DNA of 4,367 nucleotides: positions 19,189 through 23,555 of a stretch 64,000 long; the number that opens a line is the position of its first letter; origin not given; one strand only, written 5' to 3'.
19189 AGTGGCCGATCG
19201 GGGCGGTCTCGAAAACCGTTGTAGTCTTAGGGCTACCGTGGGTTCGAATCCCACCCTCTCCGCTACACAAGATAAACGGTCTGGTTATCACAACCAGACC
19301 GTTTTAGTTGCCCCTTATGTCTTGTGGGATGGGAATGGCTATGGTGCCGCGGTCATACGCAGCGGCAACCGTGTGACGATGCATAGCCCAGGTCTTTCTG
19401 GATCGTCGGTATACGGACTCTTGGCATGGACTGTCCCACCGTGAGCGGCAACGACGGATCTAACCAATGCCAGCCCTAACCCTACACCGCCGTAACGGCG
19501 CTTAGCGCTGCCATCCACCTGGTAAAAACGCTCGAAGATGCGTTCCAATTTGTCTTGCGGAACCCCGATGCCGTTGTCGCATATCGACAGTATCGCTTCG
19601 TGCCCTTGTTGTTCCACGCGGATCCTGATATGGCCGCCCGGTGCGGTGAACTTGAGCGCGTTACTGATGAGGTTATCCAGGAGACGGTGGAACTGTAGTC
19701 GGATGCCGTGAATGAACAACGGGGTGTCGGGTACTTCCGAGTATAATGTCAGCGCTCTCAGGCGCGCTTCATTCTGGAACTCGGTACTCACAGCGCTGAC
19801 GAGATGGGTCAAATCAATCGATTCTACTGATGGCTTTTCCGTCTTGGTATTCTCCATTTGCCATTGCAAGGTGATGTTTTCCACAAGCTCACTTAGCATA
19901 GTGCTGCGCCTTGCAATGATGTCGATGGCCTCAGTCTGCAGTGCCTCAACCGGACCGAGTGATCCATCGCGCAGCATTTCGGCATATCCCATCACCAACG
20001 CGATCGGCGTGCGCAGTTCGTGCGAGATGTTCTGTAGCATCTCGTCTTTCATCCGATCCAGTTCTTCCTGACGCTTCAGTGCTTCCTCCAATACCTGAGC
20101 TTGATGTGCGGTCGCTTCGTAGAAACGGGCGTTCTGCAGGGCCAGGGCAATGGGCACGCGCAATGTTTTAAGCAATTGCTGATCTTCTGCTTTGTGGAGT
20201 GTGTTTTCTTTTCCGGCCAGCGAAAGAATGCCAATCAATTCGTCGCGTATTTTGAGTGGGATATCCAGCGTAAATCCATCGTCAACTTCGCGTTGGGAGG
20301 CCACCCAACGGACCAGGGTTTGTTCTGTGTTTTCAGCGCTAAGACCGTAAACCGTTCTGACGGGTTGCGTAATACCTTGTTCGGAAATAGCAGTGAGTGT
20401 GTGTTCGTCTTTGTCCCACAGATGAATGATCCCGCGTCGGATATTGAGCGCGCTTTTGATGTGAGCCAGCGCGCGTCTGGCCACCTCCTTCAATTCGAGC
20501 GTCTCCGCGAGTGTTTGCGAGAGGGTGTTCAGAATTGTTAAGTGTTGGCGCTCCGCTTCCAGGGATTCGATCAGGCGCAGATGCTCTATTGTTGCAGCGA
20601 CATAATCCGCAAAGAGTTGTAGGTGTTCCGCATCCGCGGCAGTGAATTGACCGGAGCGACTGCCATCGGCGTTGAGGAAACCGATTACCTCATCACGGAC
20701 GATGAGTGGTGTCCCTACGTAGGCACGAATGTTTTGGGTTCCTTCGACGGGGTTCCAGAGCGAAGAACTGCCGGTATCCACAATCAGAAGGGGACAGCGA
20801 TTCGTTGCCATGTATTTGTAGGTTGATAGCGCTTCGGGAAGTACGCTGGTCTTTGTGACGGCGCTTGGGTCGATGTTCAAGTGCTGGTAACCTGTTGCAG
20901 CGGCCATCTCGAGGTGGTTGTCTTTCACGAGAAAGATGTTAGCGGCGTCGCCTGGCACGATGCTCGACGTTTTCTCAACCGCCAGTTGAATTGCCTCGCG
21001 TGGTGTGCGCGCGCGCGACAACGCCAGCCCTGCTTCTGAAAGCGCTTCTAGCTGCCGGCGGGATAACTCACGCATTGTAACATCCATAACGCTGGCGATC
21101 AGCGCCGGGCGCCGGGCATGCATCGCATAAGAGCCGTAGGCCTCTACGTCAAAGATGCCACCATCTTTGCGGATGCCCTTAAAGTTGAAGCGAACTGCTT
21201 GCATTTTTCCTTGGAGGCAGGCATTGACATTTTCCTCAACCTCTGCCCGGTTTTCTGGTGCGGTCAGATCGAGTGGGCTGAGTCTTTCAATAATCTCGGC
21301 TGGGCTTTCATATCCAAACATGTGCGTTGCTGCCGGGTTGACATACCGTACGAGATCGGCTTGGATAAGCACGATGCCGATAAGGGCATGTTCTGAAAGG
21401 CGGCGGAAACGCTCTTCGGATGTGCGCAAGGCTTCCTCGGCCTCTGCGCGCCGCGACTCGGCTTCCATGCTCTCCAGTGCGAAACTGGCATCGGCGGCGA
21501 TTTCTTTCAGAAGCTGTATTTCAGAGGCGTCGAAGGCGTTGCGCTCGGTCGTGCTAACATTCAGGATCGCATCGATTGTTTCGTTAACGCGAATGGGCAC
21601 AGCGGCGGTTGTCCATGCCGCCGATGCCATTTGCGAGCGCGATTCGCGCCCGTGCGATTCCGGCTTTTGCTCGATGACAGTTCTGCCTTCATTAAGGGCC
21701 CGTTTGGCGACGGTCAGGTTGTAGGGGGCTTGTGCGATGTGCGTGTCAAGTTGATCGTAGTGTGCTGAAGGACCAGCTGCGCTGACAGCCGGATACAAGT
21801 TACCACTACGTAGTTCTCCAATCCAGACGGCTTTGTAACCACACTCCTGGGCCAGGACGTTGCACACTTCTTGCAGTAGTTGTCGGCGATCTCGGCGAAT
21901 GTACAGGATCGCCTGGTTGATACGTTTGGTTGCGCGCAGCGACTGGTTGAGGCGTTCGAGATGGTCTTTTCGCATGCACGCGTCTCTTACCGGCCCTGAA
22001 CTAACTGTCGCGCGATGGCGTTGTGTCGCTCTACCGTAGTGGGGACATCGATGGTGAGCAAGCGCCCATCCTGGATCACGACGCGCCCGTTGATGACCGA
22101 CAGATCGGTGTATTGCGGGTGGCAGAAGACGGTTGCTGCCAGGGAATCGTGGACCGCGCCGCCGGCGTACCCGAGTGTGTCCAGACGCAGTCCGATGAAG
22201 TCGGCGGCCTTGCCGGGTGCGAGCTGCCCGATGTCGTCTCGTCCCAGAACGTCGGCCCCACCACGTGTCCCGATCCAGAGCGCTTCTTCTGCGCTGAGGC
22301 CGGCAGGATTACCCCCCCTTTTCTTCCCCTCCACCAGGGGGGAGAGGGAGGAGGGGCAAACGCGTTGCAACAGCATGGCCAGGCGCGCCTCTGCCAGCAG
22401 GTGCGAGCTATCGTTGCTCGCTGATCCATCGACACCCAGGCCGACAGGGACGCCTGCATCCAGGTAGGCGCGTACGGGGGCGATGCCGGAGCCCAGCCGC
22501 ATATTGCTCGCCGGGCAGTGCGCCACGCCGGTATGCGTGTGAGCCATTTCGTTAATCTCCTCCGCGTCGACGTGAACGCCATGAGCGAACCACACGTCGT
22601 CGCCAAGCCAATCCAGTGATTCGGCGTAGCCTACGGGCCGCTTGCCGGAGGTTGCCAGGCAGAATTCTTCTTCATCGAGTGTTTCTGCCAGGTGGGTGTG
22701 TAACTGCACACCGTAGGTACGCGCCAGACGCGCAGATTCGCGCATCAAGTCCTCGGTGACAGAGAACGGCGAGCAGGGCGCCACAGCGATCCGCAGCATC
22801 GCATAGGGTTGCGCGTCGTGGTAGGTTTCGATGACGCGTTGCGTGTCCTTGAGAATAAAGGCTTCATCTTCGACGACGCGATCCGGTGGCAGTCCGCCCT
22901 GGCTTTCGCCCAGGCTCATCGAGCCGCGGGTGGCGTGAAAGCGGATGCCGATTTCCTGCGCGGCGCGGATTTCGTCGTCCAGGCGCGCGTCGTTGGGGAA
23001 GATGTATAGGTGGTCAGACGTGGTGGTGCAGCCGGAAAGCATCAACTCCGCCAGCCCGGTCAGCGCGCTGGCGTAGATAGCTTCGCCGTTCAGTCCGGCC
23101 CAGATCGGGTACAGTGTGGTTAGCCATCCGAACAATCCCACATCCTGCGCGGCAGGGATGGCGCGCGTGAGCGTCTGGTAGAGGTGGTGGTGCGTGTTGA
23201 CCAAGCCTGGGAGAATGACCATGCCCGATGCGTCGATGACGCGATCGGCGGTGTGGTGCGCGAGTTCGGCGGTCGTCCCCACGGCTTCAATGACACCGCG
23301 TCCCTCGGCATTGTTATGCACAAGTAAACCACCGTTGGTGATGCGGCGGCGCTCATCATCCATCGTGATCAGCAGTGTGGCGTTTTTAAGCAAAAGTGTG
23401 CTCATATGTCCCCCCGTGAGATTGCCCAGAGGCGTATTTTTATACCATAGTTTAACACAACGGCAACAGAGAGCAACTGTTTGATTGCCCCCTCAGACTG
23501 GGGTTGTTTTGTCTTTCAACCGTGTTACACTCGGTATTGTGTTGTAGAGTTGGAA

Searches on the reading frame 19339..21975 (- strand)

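Call 27: search_protein_families(library=pfam, proteins=[window:19339-21975:-], max_evalue=0.001)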
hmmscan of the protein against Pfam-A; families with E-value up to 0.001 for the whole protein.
window:19339-21975:- (878 aa): 9 families
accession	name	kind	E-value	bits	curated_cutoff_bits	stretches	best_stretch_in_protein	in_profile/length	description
PF13185.12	GAF_2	-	4.7e-30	105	28.6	2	28-168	2-136/136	GAF domain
PF02518.31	HATPase_c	-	1.1e-27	97.1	26.4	1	760-873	4-110/111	Histidine kinase-, DNA gyrase B-, and HSP90-like ATPase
PF01590.32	GAF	-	8.4e-25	88.3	22.4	2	326-463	3-133/133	GAF domain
PF13492.12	GAF_3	-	4.3e-22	79.4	27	3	329-465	6-129/129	GAF domain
PF00512.31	HisKA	-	6.8e-14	52.1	26.9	1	642-705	1-62/66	His Kinase A (phospho-acceptor) domain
PF13188.13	PAS_8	-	2.7e-08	33.8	21.8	1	188-240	1-55/65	PAS domain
PF08447.18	PAS_3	-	5.1e-07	30.3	25.6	1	211-288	3-80/89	PAS fold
PF13426.13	PAS_9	-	3.8e-05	24.3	27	1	202-300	5-102/103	PAS domain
PF00989.32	PAS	-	0.00034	21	22.6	1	189-287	2-99/113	PAS fold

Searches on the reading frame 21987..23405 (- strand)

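Call 27: search_protein_families(library=pfam, proteins=[window:21987-23405:-], max_evalue=0.001)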
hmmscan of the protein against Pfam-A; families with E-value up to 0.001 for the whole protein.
window:21987-23405:- (472 aa): 2 families
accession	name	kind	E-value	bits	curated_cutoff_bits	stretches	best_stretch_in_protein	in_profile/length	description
PF01979.26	Amidohydro_1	-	5.3e-57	194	25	1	63-441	1-343/345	Amidohydrolase family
PF07969.17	Amidohydro_3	-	3.9e-17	63.3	29.7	1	107-443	154-471/472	Amidohydrolase family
